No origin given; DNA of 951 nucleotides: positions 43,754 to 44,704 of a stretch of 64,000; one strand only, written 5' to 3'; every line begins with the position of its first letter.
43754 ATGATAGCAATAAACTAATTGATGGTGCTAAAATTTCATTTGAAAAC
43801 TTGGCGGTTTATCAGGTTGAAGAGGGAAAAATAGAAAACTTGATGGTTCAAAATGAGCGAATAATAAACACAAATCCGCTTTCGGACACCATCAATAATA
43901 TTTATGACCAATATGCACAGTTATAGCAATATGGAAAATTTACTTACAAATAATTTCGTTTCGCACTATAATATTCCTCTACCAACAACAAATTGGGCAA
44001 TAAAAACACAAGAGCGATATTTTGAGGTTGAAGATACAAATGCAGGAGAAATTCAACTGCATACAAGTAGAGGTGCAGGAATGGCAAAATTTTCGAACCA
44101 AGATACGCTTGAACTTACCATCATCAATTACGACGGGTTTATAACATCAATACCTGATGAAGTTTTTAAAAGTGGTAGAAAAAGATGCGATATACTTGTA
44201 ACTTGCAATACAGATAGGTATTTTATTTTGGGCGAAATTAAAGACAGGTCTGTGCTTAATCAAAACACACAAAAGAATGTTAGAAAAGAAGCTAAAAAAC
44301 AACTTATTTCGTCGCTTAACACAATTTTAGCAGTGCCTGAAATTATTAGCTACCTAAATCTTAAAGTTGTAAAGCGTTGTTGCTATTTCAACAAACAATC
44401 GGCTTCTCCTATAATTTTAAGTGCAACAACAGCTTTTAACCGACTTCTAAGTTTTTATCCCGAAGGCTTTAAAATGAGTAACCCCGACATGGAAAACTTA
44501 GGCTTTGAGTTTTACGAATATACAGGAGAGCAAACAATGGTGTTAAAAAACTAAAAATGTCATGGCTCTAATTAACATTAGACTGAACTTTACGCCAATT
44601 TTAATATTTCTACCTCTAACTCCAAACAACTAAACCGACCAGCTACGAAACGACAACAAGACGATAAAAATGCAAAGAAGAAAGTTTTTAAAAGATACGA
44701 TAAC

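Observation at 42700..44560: AT-rich two-gene operon: AAA_21/ABC-like ATPase plus a small PD-(D/E)XK-like protein, a candidate uncharacterised anti-phage system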

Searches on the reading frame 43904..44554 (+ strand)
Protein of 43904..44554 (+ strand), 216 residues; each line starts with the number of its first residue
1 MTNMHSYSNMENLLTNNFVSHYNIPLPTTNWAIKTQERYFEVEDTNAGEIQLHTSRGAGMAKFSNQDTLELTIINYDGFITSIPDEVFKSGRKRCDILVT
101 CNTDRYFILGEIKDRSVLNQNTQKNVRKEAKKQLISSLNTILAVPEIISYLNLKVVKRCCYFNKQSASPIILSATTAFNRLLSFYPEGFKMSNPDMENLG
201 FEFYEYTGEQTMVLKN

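Call 4: search_protein_families(library=pfam, proteins=[window:43904-44554:+], max_evalue=0.1)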
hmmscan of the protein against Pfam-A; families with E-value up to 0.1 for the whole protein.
window:43904-44554:+ (216 aa): 1 family
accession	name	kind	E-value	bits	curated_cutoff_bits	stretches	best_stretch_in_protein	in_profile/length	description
PF13588.12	HSDR_N_2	-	0.031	14.8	25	1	88-124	32-68/110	Type I restriction enzyme R protein N terminus (HSDR_N)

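Call 5: search_protein_families(library=padloc, proteins=[window:43904-44554:+], max_evalue=1)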
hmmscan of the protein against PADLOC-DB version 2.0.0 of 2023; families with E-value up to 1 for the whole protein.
window:43904-44554:+ (216 aa): 1 family
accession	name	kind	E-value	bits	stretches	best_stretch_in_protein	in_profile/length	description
PDLC04563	PDC-M29B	-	3e-05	22.2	1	59-151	40-122/164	-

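Call 6: search_protein_families(library=ncbifam, proteins=[window:43904-44554:+], max_evalue=1)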
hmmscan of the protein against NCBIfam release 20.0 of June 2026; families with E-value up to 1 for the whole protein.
window:43904-44554:+ (216 aa): 0 families

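Call 8: search_solved_structures(query=window:43904-44554:+, max_evalue=10, show_alignments=2)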
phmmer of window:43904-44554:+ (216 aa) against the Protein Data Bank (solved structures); distinct sequences matched with E-value up to 10: 0.

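Call 10: search_protein_families(library=phrogs, proteins=[window:43904-44554:+], max_evalue=0.1)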
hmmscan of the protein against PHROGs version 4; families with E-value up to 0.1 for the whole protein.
window:43904-44554:+ (216 aa): 1 family
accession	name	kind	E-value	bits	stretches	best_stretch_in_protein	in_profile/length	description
phrog_12958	-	unknown function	0.075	14.2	0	113-193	15-94/126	-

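Call 11: find_homologous_proteins(query=window:43904-44554:+, max_evalue=0.001)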
Query window:43904-44554:+ (216 aa): 131 proteins with E <= 0.001 among 207 candidates; the best 120 are listed.
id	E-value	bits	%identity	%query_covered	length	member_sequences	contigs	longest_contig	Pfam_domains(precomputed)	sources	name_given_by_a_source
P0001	2.1e-138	476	100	99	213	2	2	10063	-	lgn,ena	-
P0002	3.4e-94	332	69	96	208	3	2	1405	-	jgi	jgi:hypothetical protein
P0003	8.7e-94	331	70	96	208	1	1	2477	-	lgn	-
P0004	1.9e-93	330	71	96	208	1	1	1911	-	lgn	-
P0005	7.2e-93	328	70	96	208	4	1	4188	-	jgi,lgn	jgi:hypothetical protein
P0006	1.6e-92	327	68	96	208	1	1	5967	-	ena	-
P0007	1.4e-91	324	68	96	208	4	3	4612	-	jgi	-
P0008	2.2e-91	323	72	93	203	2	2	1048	-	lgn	-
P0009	7.9e-91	321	68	96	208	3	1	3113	-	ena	-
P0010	2.7e-90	319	69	96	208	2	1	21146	-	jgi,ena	-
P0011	2.9e-90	319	70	96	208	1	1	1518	-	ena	-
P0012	1.6e-88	314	70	93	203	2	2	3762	-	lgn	-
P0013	1.9e-88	313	65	96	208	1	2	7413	-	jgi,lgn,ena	-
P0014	3.2e-88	313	70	93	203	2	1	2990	-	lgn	-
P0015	1.3e-87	311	69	92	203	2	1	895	-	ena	-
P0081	1.8e-61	225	54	95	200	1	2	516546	-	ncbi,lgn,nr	ncbi:MAG: hypothetical protein IPJ06_18280 [Saprospiraceae bacterium]|nr:hypothetical protein [Sapro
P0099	4.2e-59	218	53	95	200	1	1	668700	-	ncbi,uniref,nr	ncbi:hypothetical protein QWY31_05905 [Cytophagales bacterium LB-30]|uniref:Type I restriction enzym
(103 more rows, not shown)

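Call 14: find_encoding_contigs(protein=P0099, flank=10000, max_places=3)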
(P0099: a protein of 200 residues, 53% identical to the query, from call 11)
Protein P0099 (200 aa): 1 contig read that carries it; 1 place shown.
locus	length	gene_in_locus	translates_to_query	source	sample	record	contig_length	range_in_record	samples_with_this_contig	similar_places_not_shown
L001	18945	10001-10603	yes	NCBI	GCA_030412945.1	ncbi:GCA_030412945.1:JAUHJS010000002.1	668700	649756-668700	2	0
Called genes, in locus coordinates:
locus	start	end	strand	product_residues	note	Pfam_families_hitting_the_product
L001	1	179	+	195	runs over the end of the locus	-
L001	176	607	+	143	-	PF05573:NosL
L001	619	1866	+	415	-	PF05048:NosD, PF13229:Beta_helix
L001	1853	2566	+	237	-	PF02463:SMC_N (faint), PF00005:ABC_tran, PF13304:AAA_21 (weak)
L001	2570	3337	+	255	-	PF12679:ABC2_membrane_2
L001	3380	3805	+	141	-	-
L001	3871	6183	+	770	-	PF13620:CarboxypepD_reg, PF13715:CarbopepD_reg_2, PF07715:Plug, PF00593:TonB_dep_Rec_b-barrel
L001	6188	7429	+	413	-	PF13088:BNR_2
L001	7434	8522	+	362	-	-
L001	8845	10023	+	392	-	PF13175:AAA_15, PF13476:AAA_23 (weak), PF13304:AAA_21 (weak), PF13175:AAA_15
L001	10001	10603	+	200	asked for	-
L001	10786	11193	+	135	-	-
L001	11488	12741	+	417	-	PF02550:AcetylCoA_hydro, PF13336:AcetylCoA_hyd_C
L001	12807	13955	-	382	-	PF13483:Lactamase_B_3, PF12706:Lactamase_B_2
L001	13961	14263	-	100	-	PF13412:HTH_24 (faint), PF12840:HTH_20 (weak), PF01022:HTH_5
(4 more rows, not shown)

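Call 15: find_encoding_contigs(protein=P0081, flank=10000, max_places=3)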
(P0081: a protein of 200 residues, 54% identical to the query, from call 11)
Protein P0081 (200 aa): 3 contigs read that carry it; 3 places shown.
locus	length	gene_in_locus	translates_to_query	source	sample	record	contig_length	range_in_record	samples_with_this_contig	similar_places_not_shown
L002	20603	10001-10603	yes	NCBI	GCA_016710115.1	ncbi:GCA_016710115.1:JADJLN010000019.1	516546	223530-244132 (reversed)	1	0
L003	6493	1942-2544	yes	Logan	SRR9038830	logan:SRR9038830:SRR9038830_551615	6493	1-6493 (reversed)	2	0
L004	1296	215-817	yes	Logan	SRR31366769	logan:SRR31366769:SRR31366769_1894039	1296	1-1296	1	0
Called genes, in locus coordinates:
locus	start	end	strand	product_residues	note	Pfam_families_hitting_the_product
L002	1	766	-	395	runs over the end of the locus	-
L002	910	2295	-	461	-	PF04389:Peptidase_M28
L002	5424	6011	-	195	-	PF10604:Polyketide_cyc2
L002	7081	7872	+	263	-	PF02585:PIG-L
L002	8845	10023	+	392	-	PF13175:AAA_15, PF13476:AAA_23 (faint), PF13304:AAA_21 (weak), PF13175:AAA_15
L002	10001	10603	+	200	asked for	-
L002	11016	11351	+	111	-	PF08761:dUTPase_2 (weak), PF12643:MazG-like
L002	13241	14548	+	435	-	PF15515:MvaI_BcnI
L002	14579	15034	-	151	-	PF03852:Vsr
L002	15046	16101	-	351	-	PF00145:DNA_methylase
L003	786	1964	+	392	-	PF13175:AAA_15, PF13476:AAA_23 (faint), PF13304:AAA_21 (weak), PF13175:AAA_15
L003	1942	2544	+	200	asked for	-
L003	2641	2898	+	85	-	-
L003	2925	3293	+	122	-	PF08761:dUTPase_2 (weak), PF12643:MazG-like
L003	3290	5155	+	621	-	PF09848:SLFN-g3_helicase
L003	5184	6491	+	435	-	PF15515:MvaI_BcnI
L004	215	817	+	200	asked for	-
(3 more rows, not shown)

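Call 25: find_related_loci(query=A1, collection=genome_contigs, flank=10000)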
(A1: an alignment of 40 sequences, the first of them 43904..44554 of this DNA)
Query A1 (216 aa) in genome_contigs; peptide patterns used: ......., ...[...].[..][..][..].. (x = any residue, [..] = any of these).
191 stretches matched a pattern; 42 encode a relative of the query (tblastn E <= 1e-3); 42 distinct loci.
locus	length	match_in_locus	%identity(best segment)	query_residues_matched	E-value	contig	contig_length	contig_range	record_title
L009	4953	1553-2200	64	2-216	3e-95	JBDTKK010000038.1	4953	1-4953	MAG: Chitinophagaceae bacterium isolate cluster2_bin.75 k127_4873664, whole genome shotgun sequence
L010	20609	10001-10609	66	10-216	3e-90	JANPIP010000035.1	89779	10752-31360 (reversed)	MAG: Chitinophagales bacterium isolate VAR_61_metabat_56 VAR_61_k141_2537195, whole genome shotgun sequence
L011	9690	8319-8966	60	1-216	3e-85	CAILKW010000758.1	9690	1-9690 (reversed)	MAG: uncultured Bacteroidia bacterium isolate KTt_bin-2223 genome assembly, contig: bin-2223:758/851, whole genome shotg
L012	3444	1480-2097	58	9-214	1e-81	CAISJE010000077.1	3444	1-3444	uncultured bacterium isolate Ja1_bin-3702 genome assembly, contig: bin-3702:077/233, whole genome shotgun sequence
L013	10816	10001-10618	58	9-214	3e-81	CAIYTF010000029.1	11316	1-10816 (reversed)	MAG: uncultured Ignavibacteriales bacterium isolate Umea1_bin-3831 genome assembly, contig: bin-3831:029/222, whole geno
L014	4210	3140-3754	58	10-214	8e-79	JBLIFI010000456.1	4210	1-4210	MAG: Flammeovirgaceae bacterium isolate 3300049783_92 Ga0491198_0045119, whole genome shotgun sequence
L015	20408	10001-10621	53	8-214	1e-72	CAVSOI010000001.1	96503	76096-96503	MAG: uncultured Cytophagales bacterium isolate MFD03250.bin.3.125 genome assembly, contig: contig_10078, whole genome sh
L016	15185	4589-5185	54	10-214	3e-68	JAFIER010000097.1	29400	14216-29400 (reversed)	MAG: Bernardetiaceae bacterium isolate coassembly_bin.30 k141_64915, whole genome shotgun sequence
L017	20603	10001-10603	53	8-214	6e-68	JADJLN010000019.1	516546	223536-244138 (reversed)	MAG: Saprospiraceae bacterium isolate EsbW_18-Q3-R4-48_BAT3C.148 tig01101985-10-5157350, whole genome shotgun sequence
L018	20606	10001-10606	53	7-214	2e-67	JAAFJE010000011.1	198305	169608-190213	MAG: Cytophagales bacterium isolate bin30.maxbin.ball.074 WN_Cytophagales_13_scaffold_11, whole genome shotgun sequence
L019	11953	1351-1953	52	9-215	5e-67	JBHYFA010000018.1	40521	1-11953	MAG: Schleiferiaceae bacterium isolate CCAP1475_9_bin-002 CCAP1475_9_bin-002_c18, whole genome shotgun sequence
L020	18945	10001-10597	53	10-214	8e-67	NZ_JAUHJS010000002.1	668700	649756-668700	Shiella aurantiaca strain LB-30 LB-30_scaffold2, whole genome shotgun sequence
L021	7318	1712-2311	52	10-214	9e-67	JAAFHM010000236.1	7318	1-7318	MAG: Ignavibacteria bacterium isolate bin51.metabat.ball.004 WN_Ignavibacteria_1_scaffold_179, whole genome shotgun sequ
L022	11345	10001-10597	53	10-214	6e-67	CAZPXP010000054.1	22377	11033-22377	MAG TPA_asm: uncultured Ferruginibacter sp. isolate SRP292972_co3_135 genome assembly, contig: NODE_1283_length_22377_co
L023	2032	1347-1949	52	8-214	6e-68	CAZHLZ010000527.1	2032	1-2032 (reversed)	MAG TPA_asm: uncultured Chitinophaga sp. isolate SRP329715_co2_185 genome assembly, contig: NODE_107710_length_2032_cov_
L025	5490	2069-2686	50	3-214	9e-65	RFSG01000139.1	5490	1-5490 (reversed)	MAG: Sphingobacteriia bacterium isolate WB4_1_1474 contig_100_138, whole genome shotgun sequence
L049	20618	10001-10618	58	9-214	3e-81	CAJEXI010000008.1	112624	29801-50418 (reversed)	MAG: uncultured Chlorobiaceae bacterium isolate RF-1857-SP43-464-F4_S21 genome assembly, contig: NODE_8_length_112624_co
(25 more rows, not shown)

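Call 27: predict_structure(alignment_id=A1)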
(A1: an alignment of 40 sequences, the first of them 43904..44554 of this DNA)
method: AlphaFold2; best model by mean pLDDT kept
length: 216 residues; sequences in the alignment: 40
mean_pLDDT: 84.4   pTM: 0.81
mean pLDDT of the five models: 84.4, 84.2, 84.2, 84.2, 83.7
residues with pLDDT >= 90: 128; 70-90: 49; 50-70: 22; < 50: 17
segments of 3 or more residues with pLDDT < 50: 1-6, 166-176
pLDDT, mean of each block of 10 residues (from residue 1): 53 95 93 96 89 90 95 95 91 90 93 68 73 94 96 96 61 47 72 93 89 91
secondary structure, 60 per line:
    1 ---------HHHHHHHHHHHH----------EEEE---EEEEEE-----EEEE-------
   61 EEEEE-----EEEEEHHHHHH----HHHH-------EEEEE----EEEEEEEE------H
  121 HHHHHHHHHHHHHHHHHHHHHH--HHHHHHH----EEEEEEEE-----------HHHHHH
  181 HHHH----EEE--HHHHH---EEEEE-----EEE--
elements in order: H10-21 E32-35 E39-44 E50-53 E61-65 E71-75 H76-81 H86-89 E97-101 E106-113 H120-142 H145-151 E156-163 H175-184 E189-191 H194-198 E202-206 E212-214

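Call 30: fold_search(model_id=the predicted structure, library=pdb)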
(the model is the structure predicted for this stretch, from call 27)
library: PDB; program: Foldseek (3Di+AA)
matches with E <= 10: 245; with E <= 0.001: 0
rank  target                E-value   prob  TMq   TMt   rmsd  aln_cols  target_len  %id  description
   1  1dc1_A                2.1e-02  0.66  0.28  0.22  12.8       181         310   10  RESTRICTION ENZYME BSOBI/DNA COMPLEX STRUCTURE: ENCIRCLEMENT OF THE DNA AND HISTIDINE-CATALYZED HYDROLYSIS WITHIN A CA (released 2001-02-21)
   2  6ut7_G                1.2e-01  0.33  0.21  0.12   7.0       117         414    8  Fitted model for the tetradecameric assembly of Thermococcus gammatolerans McrB AAA+ hexamers with bound McrC (released 2020-10-21)
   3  9ibq_A                1.3e-01  0.41  0.24  0.19   7.9       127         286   12  Structure of BstEII with DNA substrate (released 2026-03-04)
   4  8dgc_B                1.8e-01  0.10  0.20  0.04  11.6       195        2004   12  Avs3 bound to phage PhiV-1 terminase (released 2022-08-03)
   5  2okf_A                4.4e-01  0.16  0.25  0.36  10.2       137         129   14  CRYSTAL STRUCTURE OF A FDXN ELEMENT EXCISION CONTROLLING FACTOR PROTEIN (AVA_3312) FROM ANABAENA VARIABILIS AT 1.60 A  (released 2007-01-30)
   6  3cph_A                5.0e-01  0.08  0.17  0.20  13.0       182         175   10  Crystal structure of Sec4 in complex with Rab-GDI (released 2008-05-06)
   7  5xj2_C                6.8e-01  0.04  0.18  0.11  19.5       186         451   12  Structure of spRlmCD with U747 RNA (released 2017-11-01)
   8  2inb                  7.2e-01  0.20  0.24  0.37   7.4       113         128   14  Crystal structure of an XisH family protein (ZP_00107633.1) from Nostoc punctiforme PCC 73102 at 1.60 A resolution (released 2006-10-24)
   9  5f13_B                7.6e-01  0.04  0.11  0.06  15.4       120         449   14  Structure of Mn bound DUF89 from Saccharomyces cerevisiae (released 2016-03-30)
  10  2wiw_B                8.7e-01  0.14  0.15  0.24   6.0        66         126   17  Crystal structures of Holliday junction resolvases from Archaeoglobus fulgidus bound to DNA substrate (released 2009-05-26)
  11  5xj2_A                9.2e-01  0.02  0.12  0.07  19.3       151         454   12  Structure of spRlmCD with U747 RNA (released 2017-11-01)
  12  5xj2_B                9.8e-01  0.03  0.18  0.11  19.6       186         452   12  Structure of spRlmCD with U747 RNA (released 2017-11-01)
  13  4yx6_A                9.8e-01  0.03  0.15  0.08  20.9       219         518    8  Architectural hierarchy of trans-acting enoyl reductases from polyunsaturated fatty acid and trans-AT polyketide synth (released 2016-04-13)
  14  1bam                  1.0e+00  0.04  0.14  0.14  10.7       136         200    7  STRUCTURE OF RESTRICTION ENDONUCLEASE BAMHI PHASED AT 1.95 ANGSTROMS RESOLUTION BY MAD ANALYSIS (released 1995-02-27)
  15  6wxw_A                1.1e+00  0.10  0.17  0.11   8.5       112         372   16  crystal structure of apo Card1 (released 2020-12-30)
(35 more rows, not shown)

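Call 33: search_protein_families(library=padloc, alignment_id=A1, max_evalue=0.01)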
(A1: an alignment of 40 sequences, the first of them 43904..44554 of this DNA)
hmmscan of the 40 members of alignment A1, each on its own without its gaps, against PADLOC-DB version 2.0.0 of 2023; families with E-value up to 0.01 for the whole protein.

A. member 1, window:43904-44554:+ (216 aa): 1 family
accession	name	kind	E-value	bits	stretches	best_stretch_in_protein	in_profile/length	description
PDLC04563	PDC-M29B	-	3e-05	22.2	1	59-151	40-122/164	-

B. families by the number of members that match (of 40 scanned): 8 families
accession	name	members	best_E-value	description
PDLC04563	PDC-M29B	28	8e-10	-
PDLC04564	PDC-M29B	24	5.5e-07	-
PDLC01961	CARF9--CARF_HEPN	4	0.0013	-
PDLC04667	PDC-M47B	3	0.00031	-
PDLC04229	HEC-02B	2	0.00094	-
PDLC03412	REase_II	1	0.0014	Type II restriction enzyme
PDLC04669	PDC-M47B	1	0.0028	-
PDLC02350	AbiO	1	0.0059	AbiO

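Call 34: search_protein_families(library=pfam, alignment_id=A1, max_evalue=1)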
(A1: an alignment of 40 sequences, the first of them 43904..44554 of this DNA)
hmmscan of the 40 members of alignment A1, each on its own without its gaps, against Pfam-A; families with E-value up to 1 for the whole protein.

A. member 1, window:43904-44554:+ (216 aa): 2 families
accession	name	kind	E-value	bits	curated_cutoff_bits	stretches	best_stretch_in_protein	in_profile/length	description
PF13588.12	HSDR_N_2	-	0.031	14.8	25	1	88-124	32-68/110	Type I restriction enzyme R protein N terminus (HSDR_N)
PF16876.10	Lipin_mid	-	0.11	13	26.7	1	123-183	14-73/98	Lipin/Ned1/Smp2 multi-domain protein middle domain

B. families by the number of members that match (of 40 scanned): 16 families
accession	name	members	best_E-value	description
PF13588.12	HSDR_N_2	23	0.00012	Type I restriction enzyme R protein N terminus (HSDR_N)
PF04313.20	HSDR_N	4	0.0057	Type I restriction enzyme R protein N terminus (HSDR_N)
PF10326.15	7TM_GPCR_Str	2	0.018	Serpentine type 7TM GPCR chemoreceptor Str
PF22298.2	Tsr1_G-like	1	0.016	Tsr1, G-like domain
PF06294.16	CH_2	1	0.031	CH-like domain in sperm protein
PF03172.18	HSR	1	0.035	HSR domain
PF15597.11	Imm59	1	0.049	Immunity protein 59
PF08244.19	Glyco_hydro_32C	1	0.053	Glycosyl hydrolases family 32 C terminal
PF20267.3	GREB1_C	1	0.062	GREB1 C-terminal region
PF13331.11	DUF4093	1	0.067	Domain of unknown function (DUF4093)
PF05483.17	SCP-1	1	0.078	Synaptonemal complex protein 1 (SCP-1)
PF22679.2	T1R_D3-like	1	0.083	Type I restriction enzyme subunit R domain 3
PF16876.10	Lipin_mid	1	0.11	Lipin/Ned1/Smp2 multi-domain protein middle domain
PF07383.17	DUF1496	1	0.12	Protein of unknown function (DUF1496)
PF22462.2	Ctf19_RWD2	1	0.19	Ctf19, second RWD domain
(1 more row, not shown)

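Call 36: search_protein_representatives(alignment_id=A1)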
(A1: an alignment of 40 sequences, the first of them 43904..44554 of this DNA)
Query: 40 sequences, 204 profile positions. Proteins with E-value up to 0.001 (for the whole library): 293; up to 1e-10: 161; up to 1e-30: 66. The best 150 are listed.
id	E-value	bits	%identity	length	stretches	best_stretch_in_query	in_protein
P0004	4.1e-96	336.7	-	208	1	1-203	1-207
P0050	3.1e-91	320.8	-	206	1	1-202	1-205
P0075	1.2e-83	296.0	-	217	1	1-202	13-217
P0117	2.0e-80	285.5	-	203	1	3-202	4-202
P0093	2.1e-74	265.8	-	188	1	10-192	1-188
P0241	1.1e-72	260.2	-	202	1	1-202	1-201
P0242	1.2e-72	260.1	-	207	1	1-201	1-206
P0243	2.9e-68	245.8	-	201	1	1-200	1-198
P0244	5.0e-68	245.0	-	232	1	1-201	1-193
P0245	4.2e-64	232.2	-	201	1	1-202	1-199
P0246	1.7e-63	230.2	-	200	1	1-201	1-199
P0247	6.0e-63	228.4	-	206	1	1-202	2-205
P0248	4.1e-62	225.7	-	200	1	1-202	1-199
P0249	9.9e-62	224.4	-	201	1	1-203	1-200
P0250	1.1e-61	224.3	-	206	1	3-202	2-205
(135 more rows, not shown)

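Call 44: search_protein_families(library=padloc, alignment_id=A2, max_evalue=0.001)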
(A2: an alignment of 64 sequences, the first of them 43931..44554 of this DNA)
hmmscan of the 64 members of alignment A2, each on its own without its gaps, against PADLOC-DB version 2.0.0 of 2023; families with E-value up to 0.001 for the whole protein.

A. member 1, window:43931-44554:+ (207 aa): 1 family
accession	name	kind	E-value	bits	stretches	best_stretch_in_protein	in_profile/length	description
PDLC04563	PDC-M29B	-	2.8e-05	22.3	1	50-142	40-122/164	-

B. families by the number of members that match (of 64 scanned): 5 families
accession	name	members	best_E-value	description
PDLC04563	PDC-M29B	26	4.1e-13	-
PDLC04564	PDC-M29B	7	1.6e-06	-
PDLC04229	HEC-02B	1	0.00036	-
PDLC04219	HEC-02B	1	0.0006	-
PDLC04220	HEC-02B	1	0.00078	-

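Call 57: search_protein_families(library=pfam, alignment_id=A4, max_evalue=0.00001)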
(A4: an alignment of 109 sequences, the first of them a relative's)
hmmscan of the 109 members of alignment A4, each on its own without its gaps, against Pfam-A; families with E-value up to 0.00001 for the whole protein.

A. member 1, L009:2773-3198:+ (141 aa): 1 family
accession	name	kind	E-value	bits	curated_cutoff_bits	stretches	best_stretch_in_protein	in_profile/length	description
PF20217.3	DUF6577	-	4.2e-49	167.4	27.8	1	1-136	67-202/204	Family of unknown function (DUF6577)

B. families by the number of members that match (of 109 scanned): 150 families (the first 25 are shown)
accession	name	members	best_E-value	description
PF00211.25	Guanylate_cyc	3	1.2e-64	Adenylate and Guanylate cyclase catalytic domain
PF07494.17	Reg_prop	2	1.1e-60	Two component regulator propeller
PF00072.30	Response_reg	2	3.4e-44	Response regulator receiver domain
PF08843.17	AbiEii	2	2.5e-37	Nucleotidyl transferase AbiEii toxin, Type IV TA system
PF00873.25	ACR_tran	2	6.3e-34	AcrB/AcrD/AcrF family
PF02518.31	HATPase_c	2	3e-25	Histidine kinase-, DNA gyrase B-, and HSP90-like ATPase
PF00512.31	HisKA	2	7.4e-22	His Kinase A (phospho-acceptor) domain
PF00561.26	Abhydrolase_1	2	1e-19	alpha/beta hydrolase fold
PF07495.19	Y_Y_Y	2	2.9e-16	Y_Y_Y domain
PF13508.13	Acetyltransf_7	2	9.3e-14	Acetyltransferase (GNAT) domain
PF18962.6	Por_Secre_tail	2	6.3e-11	Secretion system C-terminal sorting domain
PF00476.26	DNA_pol_A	1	1.3e-159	DNA polymerase family A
PF00128.31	Alpha-amylase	1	1.1e-147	Alpha amylase, catalytic domain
PF20510.4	HgmA_N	1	6.7e-128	Homogentisate 1,2-dioxygenase N-terminal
PF00180.25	Iso_dh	1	1.8e-127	Isocitrate/isopropylmalate dehydrogenase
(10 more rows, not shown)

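Call 58: search_protein_families(library=padloc, alignment_id=A4, max_evalue=1e-10)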
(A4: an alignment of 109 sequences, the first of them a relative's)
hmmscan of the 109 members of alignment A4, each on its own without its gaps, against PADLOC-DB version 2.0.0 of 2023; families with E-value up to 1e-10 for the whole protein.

A. member 1, L009:2773-3198:+ (141 aa): 4 families
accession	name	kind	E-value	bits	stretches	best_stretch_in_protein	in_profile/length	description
PDLC02235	AbiEi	-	1.6e-51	173.2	1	1-136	104-238/240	AbiEi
PDLC02261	AbiEi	-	1.8e-49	166.1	1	1-135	26-159/160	AbiEi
PDLC02243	AbiEi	-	2.9e-29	100.5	1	3-134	105-232/234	AbiEi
PDLC02257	AbiEi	-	3.2e-20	70.5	1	10-132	115-238/240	AbiEi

B. families by the number of members that match (of 109 scanned): 163 families (the first 25 are shown)
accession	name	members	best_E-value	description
PDLC00734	PycC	3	3.9e-19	Pycsar cyclase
PDLC02292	AbiEii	2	1.2e-84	AbiEii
PDLC03630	REase_MTase_IIG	2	8e-25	Type IIG restriction enzyme-methyltransferase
PDLC04134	mad2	2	3e-17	mads_2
PDLC03604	REase_MTase_IIG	1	1.2e-199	Type IIG restriction enzyme-methyltransferase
PDLC02299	AbiEii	1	6.2e-137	AbiEii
PDLC03310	MTase_II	1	2.8e-133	Type II methyltransferase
PDLC03272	MTase_II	1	3.1e-107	Type II methyltransferase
PDLC03431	REase_II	1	2.1e-87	Type II restriction enzyme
PDLC03454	REase_II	1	9.2e-73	Type II restriction enzyme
PDLC03378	MTase_II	1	2.3e-70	Type II methyltransferase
PDLC03387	MTase_II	1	2.4e-66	Type II methyltransferase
PDLC02361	PifA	1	6.9e-66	PifA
PDLC03361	MTase_II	1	4.9e-61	Type II methyltransferase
PDLC03242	MTase_II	1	1.7e-59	Type II methyltransferase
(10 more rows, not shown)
